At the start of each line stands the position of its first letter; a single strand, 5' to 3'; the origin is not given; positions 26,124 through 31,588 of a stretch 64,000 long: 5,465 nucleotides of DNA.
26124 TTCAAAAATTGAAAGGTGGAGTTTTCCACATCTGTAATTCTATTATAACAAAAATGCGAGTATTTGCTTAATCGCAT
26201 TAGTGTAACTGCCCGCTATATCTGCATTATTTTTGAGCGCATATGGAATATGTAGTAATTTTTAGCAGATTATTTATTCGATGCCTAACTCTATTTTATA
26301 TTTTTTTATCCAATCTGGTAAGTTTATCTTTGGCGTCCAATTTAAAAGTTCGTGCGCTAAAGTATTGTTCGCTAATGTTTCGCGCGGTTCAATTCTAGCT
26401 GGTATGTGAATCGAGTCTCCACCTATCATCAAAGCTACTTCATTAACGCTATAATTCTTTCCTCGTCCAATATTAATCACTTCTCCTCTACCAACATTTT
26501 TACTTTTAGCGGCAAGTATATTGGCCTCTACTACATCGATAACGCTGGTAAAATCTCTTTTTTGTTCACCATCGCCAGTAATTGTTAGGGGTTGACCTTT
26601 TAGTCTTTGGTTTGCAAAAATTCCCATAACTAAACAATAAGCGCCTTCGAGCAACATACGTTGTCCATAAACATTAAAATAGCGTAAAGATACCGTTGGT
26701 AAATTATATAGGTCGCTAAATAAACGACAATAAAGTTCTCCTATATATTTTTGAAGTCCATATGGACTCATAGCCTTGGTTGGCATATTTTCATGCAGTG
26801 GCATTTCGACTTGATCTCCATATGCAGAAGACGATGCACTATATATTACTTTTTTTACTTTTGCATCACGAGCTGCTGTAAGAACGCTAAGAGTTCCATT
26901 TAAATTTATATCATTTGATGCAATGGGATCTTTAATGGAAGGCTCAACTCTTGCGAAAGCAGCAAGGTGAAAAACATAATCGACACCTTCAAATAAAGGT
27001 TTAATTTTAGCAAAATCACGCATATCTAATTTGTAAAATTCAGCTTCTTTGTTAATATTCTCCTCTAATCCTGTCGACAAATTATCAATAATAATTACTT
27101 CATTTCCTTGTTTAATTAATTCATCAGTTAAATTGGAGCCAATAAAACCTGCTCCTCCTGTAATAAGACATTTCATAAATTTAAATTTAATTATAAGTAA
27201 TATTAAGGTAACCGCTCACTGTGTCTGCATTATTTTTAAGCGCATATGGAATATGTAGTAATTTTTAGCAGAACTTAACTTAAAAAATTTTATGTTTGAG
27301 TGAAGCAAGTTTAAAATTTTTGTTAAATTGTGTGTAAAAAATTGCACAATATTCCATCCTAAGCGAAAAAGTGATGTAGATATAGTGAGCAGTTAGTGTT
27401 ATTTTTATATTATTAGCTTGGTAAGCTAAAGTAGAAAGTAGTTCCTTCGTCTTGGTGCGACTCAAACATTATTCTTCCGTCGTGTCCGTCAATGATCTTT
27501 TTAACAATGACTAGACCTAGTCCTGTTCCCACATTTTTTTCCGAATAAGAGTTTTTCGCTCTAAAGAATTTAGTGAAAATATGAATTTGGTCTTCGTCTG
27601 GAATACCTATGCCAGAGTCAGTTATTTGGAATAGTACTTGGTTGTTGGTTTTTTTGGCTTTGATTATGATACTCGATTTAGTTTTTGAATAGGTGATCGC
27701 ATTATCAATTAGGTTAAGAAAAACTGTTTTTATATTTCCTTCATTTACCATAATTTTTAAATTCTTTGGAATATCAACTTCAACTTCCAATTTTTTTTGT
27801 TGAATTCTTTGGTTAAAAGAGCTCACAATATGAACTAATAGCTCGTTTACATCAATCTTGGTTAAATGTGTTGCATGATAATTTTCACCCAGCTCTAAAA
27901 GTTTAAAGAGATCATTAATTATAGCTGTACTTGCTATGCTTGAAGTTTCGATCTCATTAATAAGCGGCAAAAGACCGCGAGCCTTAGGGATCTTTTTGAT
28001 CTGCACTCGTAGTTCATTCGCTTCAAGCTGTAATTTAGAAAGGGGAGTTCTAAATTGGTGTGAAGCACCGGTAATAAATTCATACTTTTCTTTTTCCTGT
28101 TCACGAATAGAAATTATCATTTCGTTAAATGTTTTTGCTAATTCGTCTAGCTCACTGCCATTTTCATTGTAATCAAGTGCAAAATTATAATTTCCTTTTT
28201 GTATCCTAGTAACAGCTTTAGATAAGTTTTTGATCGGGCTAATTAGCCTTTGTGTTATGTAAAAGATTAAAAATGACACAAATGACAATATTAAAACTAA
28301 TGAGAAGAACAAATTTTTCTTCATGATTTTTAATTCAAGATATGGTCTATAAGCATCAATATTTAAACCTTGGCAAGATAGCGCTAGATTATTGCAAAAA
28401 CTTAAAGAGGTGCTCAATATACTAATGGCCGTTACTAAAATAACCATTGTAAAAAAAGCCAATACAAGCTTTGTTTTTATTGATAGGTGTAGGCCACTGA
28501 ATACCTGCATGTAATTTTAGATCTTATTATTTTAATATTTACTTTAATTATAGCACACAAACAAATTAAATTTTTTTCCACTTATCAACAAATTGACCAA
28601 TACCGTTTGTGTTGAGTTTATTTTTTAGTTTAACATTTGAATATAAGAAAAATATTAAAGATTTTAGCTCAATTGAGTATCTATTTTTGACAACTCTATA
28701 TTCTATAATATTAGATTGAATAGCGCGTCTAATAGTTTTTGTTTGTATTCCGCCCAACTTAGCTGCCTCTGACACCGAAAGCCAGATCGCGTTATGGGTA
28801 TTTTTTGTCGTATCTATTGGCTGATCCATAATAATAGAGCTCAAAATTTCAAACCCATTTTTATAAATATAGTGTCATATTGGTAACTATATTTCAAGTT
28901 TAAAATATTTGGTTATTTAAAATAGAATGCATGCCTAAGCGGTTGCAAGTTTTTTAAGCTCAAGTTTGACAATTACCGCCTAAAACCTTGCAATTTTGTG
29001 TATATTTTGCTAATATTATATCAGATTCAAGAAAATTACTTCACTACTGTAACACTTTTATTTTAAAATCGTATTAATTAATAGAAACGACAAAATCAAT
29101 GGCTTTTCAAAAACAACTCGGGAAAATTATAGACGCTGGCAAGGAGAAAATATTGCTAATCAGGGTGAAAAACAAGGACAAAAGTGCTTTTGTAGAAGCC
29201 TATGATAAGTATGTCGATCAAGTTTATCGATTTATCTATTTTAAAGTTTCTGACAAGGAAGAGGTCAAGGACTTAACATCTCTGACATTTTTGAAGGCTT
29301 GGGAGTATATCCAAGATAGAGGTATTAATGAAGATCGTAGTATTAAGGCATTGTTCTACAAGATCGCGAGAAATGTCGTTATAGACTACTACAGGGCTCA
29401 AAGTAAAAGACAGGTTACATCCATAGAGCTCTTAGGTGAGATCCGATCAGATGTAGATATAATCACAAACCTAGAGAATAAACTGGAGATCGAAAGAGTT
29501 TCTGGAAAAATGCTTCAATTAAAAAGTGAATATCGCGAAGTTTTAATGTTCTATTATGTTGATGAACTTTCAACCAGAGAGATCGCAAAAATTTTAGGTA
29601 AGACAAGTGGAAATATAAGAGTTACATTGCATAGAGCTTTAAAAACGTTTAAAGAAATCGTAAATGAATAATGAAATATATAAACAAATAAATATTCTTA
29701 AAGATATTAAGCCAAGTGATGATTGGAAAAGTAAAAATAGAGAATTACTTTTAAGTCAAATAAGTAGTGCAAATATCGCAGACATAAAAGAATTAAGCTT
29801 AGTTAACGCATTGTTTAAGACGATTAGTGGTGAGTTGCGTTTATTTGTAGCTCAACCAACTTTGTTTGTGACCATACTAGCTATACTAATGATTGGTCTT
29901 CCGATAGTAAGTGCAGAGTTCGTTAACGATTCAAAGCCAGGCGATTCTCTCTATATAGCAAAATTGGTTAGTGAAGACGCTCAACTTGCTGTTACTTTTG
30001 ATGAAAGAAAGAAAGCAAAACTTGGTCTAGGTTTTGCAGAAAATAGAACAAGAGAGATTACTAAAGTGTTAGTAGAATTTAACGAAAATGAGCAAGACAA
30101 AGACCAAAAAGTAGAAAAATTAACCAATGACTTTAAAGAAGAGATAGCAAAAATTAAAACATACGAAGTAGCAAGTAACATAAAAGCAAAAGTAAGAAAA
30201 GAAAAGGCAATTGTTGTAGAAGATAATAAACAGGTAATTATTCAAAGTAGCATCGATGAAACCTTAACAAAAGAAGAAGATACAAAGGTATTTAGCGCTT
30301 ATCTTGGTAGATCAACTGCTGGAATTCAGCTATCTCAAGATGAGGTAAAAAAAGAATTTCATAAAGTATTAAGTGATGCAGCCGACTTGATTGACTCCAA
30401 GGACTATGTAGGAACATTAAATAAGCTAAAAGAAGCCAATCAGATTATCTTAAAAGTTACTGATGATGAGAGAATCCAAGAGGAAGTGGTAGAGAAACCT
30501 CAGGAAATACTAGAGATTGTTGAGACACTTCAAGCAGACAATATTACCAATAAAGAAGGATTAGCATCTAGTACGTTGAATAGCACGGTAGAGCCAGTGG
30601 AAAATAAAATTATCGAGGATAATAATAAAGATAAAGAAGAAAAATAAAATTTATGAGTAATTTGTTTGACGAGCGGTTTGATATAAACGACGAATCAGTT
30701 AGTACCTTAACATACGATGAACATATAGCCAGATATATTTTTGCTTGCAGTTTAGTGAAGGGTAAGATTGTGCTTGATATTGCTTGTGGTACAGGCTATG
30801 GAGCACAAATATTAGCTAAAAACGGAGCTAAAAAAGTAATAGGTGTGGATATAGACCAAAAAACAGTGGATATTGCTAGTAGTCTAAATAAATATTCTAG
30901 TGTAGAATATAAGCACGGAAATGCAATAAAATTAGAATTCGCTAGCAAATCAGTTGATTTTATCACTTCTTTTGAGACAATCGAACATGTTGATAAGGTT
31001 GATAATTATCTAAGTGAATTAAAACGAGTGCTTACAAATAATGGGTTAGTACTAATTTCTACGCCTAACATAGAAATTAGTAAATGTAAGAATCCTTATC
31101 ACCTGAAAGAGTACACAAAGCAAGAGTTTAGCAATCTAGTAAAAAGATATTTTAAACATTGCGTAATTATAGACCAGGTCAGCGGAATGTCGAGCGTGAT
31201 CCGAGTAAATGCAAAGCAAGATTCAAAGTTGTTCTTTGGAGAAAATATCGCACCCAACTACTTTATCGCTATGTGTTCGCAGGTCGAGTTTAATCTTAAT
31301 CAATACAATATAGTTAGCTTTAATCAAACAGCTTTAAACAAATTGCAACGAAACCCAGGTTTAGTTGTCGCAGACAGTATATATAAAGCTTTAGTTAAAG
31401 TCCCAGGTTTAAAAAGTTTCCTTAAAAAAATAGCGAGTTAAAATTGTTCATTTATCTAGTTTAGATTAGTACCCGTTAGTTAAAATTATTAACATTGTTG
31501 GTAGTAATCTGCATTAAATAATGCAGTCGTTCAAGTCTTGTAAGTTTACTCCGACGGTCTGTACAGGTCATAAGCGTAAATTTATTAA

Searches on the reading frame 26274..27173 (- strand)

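Call 64: search_protein_families(library=pfam, proteins=[window:26274-27173:-], max_evalue=0.0001)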
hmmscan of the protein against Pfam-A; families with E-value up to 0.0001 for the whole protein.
window:26274-27173:- (299 aa): 9 families
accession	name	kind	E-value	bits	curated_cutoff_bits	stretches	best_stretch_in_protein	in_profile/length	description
PF01370.27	Epimerase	-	2.6e-59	201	20.9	1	3-236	2-240/240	NAD dependent epimerase/dehydratase family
PF16363.11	GDP_Man_Dehyd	-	1.1e-51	176.7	27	1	3-291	1-331/332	GDP-mannose 4,6 dehydratase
PF01073.25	3Beta_HSD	-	7.3e-24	84.7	22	1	3-224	1-231/280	3-beta hydroxysteroid dehydrogenase/isomerase family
PF02719.21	Polysacc_synt_2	-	5.2e-15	55.8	20.2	1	3-247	2-240/293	Polysaccharide biosynthesis protein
PF04321.23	RmlD_sub_bind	-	1.6e-10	41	27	1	2-216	3-191/287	RmlD substrate binding domain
PF07993.18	NAD_binding_4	-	1.9e-09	37.5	20.1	1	56-165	81-204/258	Male sterility protein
PF13460.12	NAD_binding_10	-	1.5e-08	35.2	27.2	1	6-130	1-113/184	NAD(P)H-binding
PF05368.20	NmrA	-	4.9e-06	26.8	27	1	3-114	6-107/298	NmrA-like family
PF00106.31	adh_short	-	2.5e-05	24.3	26.6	1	3-64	4-71/195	short chain dehydrogenase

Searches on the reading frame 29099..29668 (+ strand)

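Call 64: search_protein_families(library=pfam, proteins=[window:29099-29668:+], max_evalue=0.0001)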
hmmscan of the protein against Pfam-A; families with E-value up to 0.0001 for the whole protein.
window:29099-29668:+ (190 aa): 3 families
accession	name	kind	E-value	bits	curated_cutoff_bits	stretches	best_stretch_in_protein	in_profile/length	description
PF08281.18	Sigma70_r4_2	-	7e-14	51.7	25.7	1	138-183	8-53/54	Sigma-70, region 4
PF04542.20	Sigma70_r2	-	1.4e-09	38.1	24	1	35-103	2-70/71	Sigma-70 region 2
PF04545.22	Sigma70_r4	-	7.7e-08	32.2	24.1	1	140-182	4-46/50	Sigma-70, region 4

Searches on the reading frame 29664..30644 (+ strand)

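Call 22: search_protein_families(library=pfam, proteins=[window:29664-30644:+], max_evalue=0.001)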
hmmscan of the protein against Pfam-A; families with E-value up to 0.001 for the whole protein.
window:29664-30644:+ (327 aa): 1 family
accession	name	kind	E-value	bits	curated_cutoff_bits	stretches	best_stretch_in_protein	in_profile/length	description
PF18915.5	DUF5667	-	1.9e-10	41.5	27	1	91-176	3-77/99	Domain of unknown function (DUF5667)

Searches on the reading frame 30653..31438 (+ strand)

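Call 22: search_protein_families(library=pfam, proteins=[window:30653-31438:+], max_evalue=0.001)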
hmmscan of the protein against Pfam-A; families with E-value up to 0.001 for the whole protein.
window:30653-31438:+ (262 aa): 15 families
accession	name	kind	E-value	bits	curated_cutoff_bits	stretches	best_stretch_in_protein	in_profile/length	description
PF08241.18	Methyltransf_11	-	1e-23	84.2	21.2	1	41-135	1-95/95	Methyltransferase domain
PF13649.12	Methyltransf_25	-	2.5e-20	73.4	27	1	40-131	1-97/97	Methyltransferase domain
PF13847.12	Methyltransf_31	-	1.3e-18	67.5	27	1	36-153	3-124/145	Methyltransferase domain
PF13489.12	Methyltransf_23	-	1.9e-16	60.7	27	1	34-142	20-123/164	Methyltransferase domain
PF08242.18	Methyltransf_12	-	2.5e-12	47.8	30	1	41-132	1-97/98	Methyltransferase domain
PF01209.24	Ubie_methyltran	-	3.2e-11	43.5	20.1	1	32-151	42-168/233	ubiE/COQ5 methyltransferase family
PF02353.26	CMAS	-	6.9e-08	32.6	27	1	33-147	59-176/273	Mycolic acid cyclopropane synthetase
PF01728.25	FtsJ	-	5.4e-07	30.1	24.1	1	34-105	19-96/181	FtsJ-like methyltransferase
PF08003.17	Methyltransf_9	-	2.6e-06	27.1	23.8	1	33-141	112-223/315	Protein of unknown function (DUF1698)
PF01555.25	N6_N4_Mtase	-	9.7e-06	26.1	26.7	0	25-75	170-219/221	DNA methylase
PF07021.18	MetW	-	2.8e-05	24.3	21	1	35-146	12-118/193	Methionine biosynthesis protein MetW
PF06325.19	PrmA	-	4.9e-05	23.4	22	1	36-86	161-211/296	Ribosomal protein L11 methyltransferase (PrmA)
PF03141.22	Methyltransf_29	-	0.00015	21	23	1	24-165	104-243/506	Putative S-adenosyl-L-methionine-dependent methyltransferase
PF01135.25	PCMT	-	0.00065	20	20.3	0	28-76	68-115/210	Protein-L-isoaspartate(D-aspartate) O-methyltransferase (PCMT)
PF05175.20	MTS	-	0.00089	19.4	23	0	37-106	32-104/170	Methyltransferase small domain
